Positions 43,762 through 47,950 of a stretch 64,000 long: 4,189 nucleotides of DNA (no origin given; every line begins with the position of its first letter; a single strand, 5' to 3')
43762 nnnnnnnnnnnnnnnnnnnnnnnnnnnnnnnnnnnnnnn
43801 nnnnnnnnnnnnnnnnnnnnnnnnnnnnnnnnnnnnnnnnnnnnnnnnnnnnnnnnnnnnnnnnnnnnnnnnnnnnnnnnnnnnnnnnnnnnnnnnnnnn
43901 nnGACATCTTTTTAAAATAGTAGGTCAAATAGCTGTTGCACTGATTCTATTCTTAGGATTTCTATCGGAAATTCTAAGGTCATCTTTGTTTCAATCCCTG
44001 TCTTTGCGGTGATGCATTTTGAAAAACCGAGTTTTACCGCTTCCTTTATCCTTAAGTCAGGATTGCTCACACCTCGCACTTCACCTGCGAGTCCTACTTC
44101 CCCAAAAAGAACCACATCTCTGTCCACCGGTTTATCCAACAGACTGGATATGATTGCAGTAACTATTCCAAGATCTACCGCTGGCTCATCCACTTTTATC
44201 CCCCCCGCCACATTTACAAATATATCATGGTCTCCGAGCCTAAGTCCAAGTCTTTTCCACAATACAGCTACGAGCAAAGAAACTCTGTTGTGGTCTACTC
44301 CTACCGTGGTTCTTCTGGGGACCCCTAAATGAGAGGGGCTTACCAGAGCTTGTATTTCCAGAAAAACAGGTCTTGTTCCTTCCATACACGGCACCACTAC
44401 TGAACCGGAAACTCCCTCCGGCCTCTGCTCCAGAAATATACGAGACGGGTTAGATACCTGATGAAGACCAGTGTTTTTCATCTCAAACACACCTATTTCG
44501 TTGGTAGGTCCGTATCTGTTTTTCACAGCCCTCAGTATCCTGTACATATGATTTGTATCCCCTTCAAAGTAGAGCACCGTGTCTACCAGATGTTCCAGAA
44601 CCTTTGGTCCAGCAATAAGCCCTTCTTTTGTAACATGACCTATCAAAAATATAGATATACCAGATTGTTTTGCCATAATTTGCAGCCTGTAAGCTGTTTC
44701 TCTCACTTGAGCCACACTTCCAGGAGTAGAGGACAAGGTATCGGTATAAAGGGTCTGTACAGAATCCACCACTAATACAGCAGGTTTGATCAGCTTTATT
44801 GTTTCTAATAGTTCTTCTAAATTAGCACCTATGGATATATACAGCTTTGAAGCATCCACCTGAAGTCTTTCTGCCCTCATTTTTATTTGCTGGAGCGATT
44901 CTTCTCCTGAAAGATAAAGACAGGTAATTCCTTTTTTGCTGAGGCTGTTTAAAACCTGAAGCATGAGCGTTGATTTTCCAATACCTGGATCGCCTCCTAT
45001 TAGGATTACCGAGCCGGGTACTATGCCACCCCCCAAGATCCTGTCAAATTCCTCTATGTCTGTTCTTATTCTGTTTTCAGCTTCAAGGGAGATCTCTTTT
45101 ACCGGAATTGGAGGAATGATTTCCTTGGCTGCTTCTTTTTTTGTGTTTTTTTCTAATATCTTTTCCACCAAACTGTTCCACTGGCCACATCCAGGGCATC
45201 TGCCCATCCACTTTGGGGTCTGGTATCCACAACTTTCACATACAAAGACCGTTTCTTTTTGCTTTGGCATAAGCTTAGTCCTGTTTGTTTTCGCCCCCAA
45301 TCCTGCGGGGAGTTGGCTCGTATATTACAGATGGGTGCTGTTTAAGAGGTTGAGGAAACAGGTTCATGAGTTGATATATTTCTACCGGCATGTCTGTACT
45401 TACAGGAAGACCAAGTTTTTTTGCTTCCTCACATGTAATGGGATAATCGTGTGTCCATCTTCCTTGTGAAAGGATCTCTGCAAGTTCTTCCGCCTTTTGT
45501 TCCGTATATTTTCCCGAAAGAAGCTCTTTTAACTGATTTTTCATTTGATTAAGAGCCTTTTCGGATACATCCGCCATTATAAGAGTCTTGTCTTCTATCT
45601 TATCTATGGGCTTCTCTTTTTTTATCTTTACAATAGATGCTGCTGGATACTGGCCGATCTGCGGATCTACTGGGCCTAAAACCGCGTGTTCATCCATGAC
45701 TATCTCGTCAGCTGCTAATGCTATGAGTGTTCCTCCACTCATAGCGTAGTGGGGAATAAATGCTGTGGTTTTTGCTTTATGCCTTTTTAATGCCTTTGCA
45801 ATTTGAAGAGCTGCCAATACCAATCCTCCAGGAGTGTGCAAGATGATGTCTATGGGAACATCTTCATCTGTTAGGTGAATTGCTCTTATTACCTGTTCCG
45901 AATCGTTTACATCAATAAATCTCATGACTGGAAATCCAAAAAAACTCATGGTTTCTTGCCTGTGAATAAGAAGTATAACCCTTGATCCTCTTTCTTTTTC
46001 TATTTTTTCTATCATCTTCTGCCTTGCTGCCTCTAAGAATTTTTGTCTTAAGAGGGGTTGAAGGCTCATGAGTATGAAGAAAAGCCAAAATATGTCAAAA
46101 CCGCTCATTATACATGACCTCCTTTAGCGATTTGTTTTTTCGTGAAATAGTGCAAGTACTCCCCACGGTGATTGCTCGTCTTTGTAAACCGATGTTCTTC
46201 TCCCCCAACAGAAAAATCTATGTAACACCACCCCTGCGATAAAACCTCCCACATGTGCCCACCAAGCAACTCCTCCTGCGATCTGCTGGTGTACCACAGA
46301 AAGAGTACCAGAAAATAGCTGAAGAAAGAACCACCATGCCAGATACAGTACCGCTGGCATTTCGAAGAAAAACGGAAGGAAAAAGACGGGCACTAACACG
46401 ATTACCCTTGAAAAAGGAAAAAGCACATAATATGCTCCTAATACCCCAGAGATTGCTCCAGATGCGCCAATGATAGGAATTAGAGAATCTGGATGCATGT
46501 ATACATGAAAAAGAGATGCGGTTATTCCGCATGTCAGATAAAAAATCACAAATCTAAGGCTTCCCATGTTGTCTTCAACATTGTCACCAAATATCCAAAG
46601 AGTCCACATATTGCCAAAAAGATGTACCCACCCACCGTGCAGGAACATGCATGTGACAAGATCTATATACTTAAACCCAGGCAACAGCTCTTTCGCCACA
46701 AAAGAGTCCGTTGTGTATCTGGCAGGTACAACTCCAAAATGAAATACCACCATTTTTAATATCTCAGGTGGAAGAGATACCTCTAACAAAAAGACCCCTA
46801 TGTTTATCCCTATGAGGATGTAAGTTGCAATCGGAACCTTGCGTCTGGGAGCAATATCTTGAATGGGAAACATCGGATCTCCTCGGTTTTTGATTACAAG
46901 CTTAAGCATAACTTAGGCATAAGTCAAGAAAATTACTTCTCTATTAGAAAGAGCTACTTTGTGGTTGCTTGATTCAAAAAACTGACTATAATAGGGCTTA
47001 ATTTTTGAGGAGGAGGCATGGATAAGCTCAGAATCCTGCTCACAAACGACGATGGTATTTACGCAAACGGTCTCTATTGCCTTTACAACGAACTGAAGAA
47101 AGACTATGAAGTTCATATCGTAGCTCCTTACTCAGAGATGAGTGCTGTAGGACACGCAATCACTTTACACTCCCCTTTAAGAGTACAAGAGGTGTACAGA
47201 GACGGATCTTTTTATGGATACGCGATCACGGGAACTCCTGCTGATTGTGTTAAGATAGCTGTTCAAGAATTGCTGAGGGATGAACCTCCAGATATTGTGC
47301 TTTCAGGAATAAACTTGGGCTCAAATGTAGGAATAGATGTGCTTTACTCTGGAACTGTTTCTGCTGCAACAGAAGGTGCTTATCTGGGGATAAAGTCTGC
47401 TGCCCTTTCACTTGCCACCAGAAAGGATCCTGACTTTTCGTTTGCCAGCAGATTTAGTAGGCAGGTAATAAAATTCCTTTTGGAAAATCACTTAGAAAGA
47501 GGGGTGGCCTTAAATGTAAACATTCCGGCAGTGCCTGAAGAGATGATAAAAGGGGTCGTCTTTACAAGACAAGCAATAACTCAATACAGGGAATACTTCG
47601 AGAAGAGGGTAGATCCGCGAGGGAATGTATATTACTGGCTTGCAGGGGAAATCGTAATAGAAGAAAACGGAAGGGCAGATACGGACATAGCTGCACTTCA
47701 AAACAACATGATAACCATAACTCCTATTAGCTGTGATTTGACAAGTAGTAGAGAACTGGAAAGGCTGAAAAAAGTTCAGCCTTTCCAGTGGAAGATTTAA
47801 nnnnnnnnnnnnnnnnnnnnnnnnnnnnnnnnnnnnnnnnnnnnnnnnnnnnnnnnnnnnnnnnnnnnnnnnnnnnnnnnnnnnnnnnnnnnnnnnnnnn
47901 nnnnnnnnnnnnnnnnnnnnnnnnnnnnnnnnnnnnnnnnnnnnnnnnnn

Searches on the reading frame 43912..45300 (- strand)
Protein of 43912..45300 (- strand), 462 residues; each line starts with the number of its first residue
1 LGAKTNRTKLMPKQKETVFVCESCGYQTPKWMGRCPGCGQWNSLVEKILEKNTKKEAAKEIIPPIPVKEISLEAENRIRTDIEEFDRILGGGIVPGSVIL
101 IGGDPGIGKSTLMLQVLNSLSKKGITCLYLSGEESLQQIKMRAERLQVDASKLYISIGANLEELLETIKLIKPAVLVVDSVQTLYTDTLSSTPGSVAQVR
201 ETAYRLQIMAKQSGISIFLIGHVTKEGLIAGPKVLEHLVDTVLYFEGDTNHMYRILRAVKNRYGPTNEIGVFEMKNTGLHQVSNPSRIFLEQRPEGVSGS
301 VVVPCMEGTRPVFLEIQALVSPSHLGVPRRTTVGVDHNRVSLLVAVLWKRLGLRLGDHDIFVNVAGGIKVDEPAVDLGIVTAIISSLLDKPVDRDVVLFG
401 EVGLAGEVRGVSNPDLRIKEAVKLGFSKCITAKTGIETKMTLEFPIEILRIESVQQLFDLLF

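Call 5: search_protein_families(library=pfam, proteins=[window:43912-45300:-], max_evalue=0.1)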
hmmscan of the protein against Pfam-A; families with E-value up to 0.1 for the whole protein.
window:43912-45300:- (462 aa): 28 families (the best 25 are shown)
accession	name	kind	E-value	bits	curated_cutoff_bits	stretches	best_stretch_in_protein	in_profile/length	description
PF06745.19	ATPase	-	2e-20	73.6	26.6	2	78-154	1-78/231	KaiC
PF18073.7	Zn_ribbon_LapB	-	6.1e-13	48.6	25.7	1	19-46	1-28/28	Rubredoxin metal binding domain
PF13481.12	AAA_25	-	8e-12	45.6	27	1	76-227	13-194/195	AAA domain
PF13401.12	AAA_22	-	8.3e-08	33.1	27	1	97-222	6-123/130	AAA domain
PF03796.21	DnaB_C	-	1.3e-07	31.7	27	1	78-190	2-118/255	DnaB-like helicase C terminal domain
PF00154.27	RecA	-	1.9e-07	31.3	27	1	84-185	39-143/262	recA bacterial DNA recombination protein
PF13541.12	ChlI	-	1.6e-06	28.5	27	1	349-433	34-119/121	Subunit ChlI of Mg-chelatase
PF13191.12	AAA_16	-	4.3e-06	27.7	32.6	1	97-158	25-103/167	AAA ATPase domain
PF05362.19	Lon_C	-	1.2e-05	25.4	21.1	1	357-412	93-149/205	Lon protease (S16) C-terminal proteolytic domain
PF03266.21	NTPase_1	-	2.7e-05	24.5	23.9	1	99-126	2-29/168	NTPase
PF09848.15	SLFN-g3_helicase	-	2.9e-05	23.9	24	1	97-222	2-123/354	Schlafen group 3, DNA/RNA helicase domain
PF20720.3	nSTAND3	-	6.1e-05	23.2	27.2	1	98-139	19-60/155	Novel STAND NTPase 3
PF07088.17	GvpD_P-loop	-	0.00045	20.6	24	1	95-246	9-173/189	GvpD gas vesicle protein, P-loop domain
PF00004.35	AAA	-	0.00048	21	21.2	1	99-191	1-74/131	ATPase family associated with various cellular activities (AAA)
PF24883.2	NPHP3_N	-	0.00093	19.9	24.8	1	97-130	23-56/164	Nephrocystin 3, N-terminal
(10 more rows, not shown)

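Call 6: search_protein_families(library=ncbifam, proteins=[window:43912-45300:-], max_evalue=0.1)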
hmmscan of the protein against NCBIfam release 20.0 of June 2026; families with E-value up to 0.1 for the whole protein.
window:43912-45300:- (462 aa): 42 families (the best 25 are shown)
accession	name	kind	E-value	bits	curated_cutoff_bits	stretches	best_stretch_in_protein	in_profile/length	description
TIGR00416.1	sms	equivalog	7e-178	592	403.05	1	13-454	3-450/454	DNA repair protein RadA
NF006799.0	PRK09302.1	equivalog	9.6e-17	60.7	408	1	74-280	251-470/515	circadian clock protein KaiC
TIGR02902.1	spore_lonB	equivalog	7.4e-14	51.2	723.3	1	340-461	409-530/531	ATP-dependent protease LonB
TIGR03881.1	KaiC_arch_4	hypoth_equivalog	1.3e-13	51.2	247.8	1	77-153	2-78/231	KaiC domain-containing protein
TIGR02903.1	spore_lon_C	equivalog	1.3e-11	43.7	678.8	1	345-460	498-613/615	Lon family ATP-dependent protease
TIGR03877.1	thermo_KaiC_1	hypoth_equivalog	2.8e-11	43.4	307.25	1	76-152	2-78/238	KaiC domain-containing protein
TIGR00764.1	lon_rel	equivalog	6.8e-10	38.2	516.6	1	339-459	466-590/608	ATP-dependent protease LonB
TIGR03880.1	KaiC_arch_3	hypoth_equivalog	2e-09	37.3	249.45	1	82-244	2-175/224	KaiC domain-containing protein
NF004723.0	PRK06067.1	subfamily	5.8e-09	35.8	194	1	75-156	13-94/243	flagellar accessory protein FlaH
TIGR03600.1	phage_DnaB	exception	1.6e-08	34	498.65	1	78-211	177-304/421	phage replicative helicase, DnaB family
TIGR02012.1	tigrfam_recA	equivalog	3.9e-08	33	325.3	1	77-185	35-146/321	recombinase RecA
NF006320.0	PRK08533.1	equivalog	5.4e-08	32.7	215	1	77-186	5-131/230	flagellar accessory protein FlaH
NF052589.1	ArlH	equivalog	7.3e-08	32.4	215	1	83-152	7-76/229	archaellum protein ArlH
TIGR02237.1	recomb_radB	equivalog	1.9e-07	31.2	172.4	1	86-272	2-202/210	DNA repair and recombination protein RadB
NF004629.0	PRK05973.1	equivalog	3.2e-07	29.6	156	1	92-222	60-191/237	DNA helicase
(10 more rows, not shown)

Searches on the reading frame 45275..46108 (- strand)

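Call 5: search_protein_families(library=pfam, proteins=[window:45275-46108:-], max_evalue=0.1)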
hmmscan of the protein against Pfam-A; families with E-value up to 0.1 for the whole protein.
window:45275-46108:- (277 aa): 8 families
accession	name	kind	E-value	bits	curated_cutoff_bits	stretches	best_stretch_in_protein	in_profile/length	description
PF01972.22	SDH_protease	-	1.4e-122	408.7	31.3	1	6-270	14-278/286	ClpP-like SDH-type serine proteinase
PF25145.1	NfeD1b_N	-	2.6e-15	56.9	40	1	70-146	16-94/189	NfeD1b, N-terminal domain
PF00574.28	CLP_protease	-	1.1e-08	35.6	20.2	1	65-234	25-174/182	Clp protease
PF00378.25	ECH_1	-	0.00019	21.3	27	1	108-161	85-138/251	Enoyl-CoA hydratase/isomerase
PF01343.23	Peptidase_S49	-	0.0013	19.1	24.9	1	108-145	3-40/154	Peptidase family S49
PF08785.16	Ku_PK_bind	-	0.047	14.3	25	0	180-217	17-54/120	Ku C terminal domain like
PF24096.1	DUF7379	-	0.097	13.1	33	0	72-130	56-118/191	Domain of unknown function (DUF7379)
PF20205.3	DUF6567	-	0.098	13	27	0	19-58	65-105/123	Family of unknown function (DUF6567)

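Call 6: search_protein_families(library=ncbifam, proteins=[window:45275-46108:-], max_evalue=0.1)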
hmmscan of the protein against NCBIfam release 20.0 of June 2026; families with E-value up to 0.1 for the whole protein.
window:45275-46108:- (277 aa): 18 families
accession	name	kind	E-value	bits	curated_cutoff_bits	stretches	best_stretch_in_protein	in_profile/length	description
NF047768.1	Clp_like_SDH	equivalog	1.8e-132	440.6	250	1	6-264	1-259/260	SDH family Clp fold serine proteinase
NF045542.1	Clp_rel_HeadMat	equivalog_domain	2.5e-15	56.8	120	1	70-144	20-95/165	head maturation protease, ClpP-related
NF045540.1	scaf_prot_MCP1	exception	1.1e-11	44.2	475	1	71-197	18-140/652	ClpP-like prohead protease/major capsid protein fusion protein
TIGR00706.1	SppA_dom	equivalog_domain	6.5e-08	32.5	155.45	1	71-146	20-97/208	signal peptide peptidase SppA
NF008745.0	PRK11778.1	equivalog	8.2e-05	21.9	259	1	82-148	129-198/345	protease SohB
NF006566.0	PRK09076.1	subfamily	9.3e-05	22.1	286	1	105-158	91-144/260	enoyl-CoA hydratase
NF002936.2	PRK03580.1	equivalog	0.0028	17.1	500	1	115-216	98-199/261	crotonobetainyl-CoA hydratase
NF011090.0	PRK14513.1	equivalog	0.005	16.7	347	1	52-135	27-109/201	ATP-dependent Clp protease proteolytic subunit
NF009205.0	PRK12553.1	subfamily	0.0055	16.3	228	0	76-134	60-118/211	ATP-dependent Clp protease proteolytic subunit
NF006128.0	PRK08272.1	subfamily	0.0091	15.3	257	1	111-157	132-178/308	crotonase/enoyl-CoA hydratase family protein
NF001368.0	PRK00277.1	subfamily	0.011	15.7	249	0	80-134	59-113/203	ATP-dependent Clp protease proteolytic subunit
NF005637.0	PRK07396.1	equivalog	0.017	14.5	380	1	99-156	95-152/273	1,4-dihydroxy-2-naphthoyl-CoA synthase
TIGR01929.1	menB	equivalog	0.018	14.6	342.7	1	97-155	83-141/259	1,4-dihydroxy-2-naphthoyl-CoA synthase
TIGR00705.1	SppA_67K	equivalog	0.036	12.4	311.45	1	73-145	340-415/590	signal peptide peptidase SppA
NF006100.0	PRK08252.1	subfamily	0.045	13.3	282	1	115-152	95-132/254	crotonase/enoyl-CoA hydratase family protein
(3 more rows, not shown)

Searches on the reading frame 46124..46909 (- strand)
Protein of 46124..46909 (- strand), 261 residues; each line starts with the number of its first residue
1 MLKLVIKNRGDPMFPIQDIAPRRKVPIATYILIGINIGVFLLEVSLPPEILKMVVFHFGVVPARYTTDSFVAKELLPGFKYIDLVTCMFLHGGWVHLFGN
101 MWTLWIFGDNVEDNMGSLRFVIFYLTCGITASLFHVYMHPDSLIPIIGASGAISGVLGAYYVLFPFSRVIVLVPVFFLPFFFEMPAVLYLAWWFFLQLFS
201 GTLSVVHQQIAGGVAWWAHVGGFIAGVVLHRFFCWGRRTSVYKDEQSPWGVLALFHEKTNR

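Call 5: search_protein_families(library=pfam, proteins=[window:46124-46909:-], max_evalue=0.1)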
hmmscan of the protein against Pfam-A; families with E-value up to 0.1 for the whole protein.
window:46124-46909:- (261 aa): 1 family
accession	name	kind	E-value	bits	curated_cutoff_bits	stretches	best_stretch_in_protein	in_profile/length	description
PF01694.28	Rhomboid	-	1.3e-35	123.2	22.6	1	81-234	4-141/143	Rhomboid domain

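Call 6: search_protein_families(library=ncbifam, proteins=[window:46124-46909:-], max_evalue=0.1)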
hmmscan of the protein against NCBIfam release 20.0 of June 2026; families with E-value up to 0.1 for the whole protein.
window:46124-46909:- (261 aa): 1 family
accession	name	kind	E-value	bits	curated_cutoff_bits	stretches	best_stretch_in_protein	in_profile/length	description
TIGR03902.1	rhom_GG_sort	equivalog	4.9e-07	29.8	84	1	84-229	19-152/154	rhombosortase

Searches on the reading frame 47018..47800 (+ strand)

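Call 85: search_protein_families(library=pfam, proteins=[window:47018-47800:+], max_evalue=0.00001)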
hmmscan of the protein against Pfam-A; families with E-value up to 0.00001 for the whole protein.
window:47018-47800:+ (260 aa): 1 family
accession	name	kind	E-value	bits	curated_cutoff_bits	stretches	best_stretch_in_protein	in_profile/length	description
PF01975.23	SurE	-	1.1e-63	214.9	22.1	1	6-191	1-188/189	Survival protein SurE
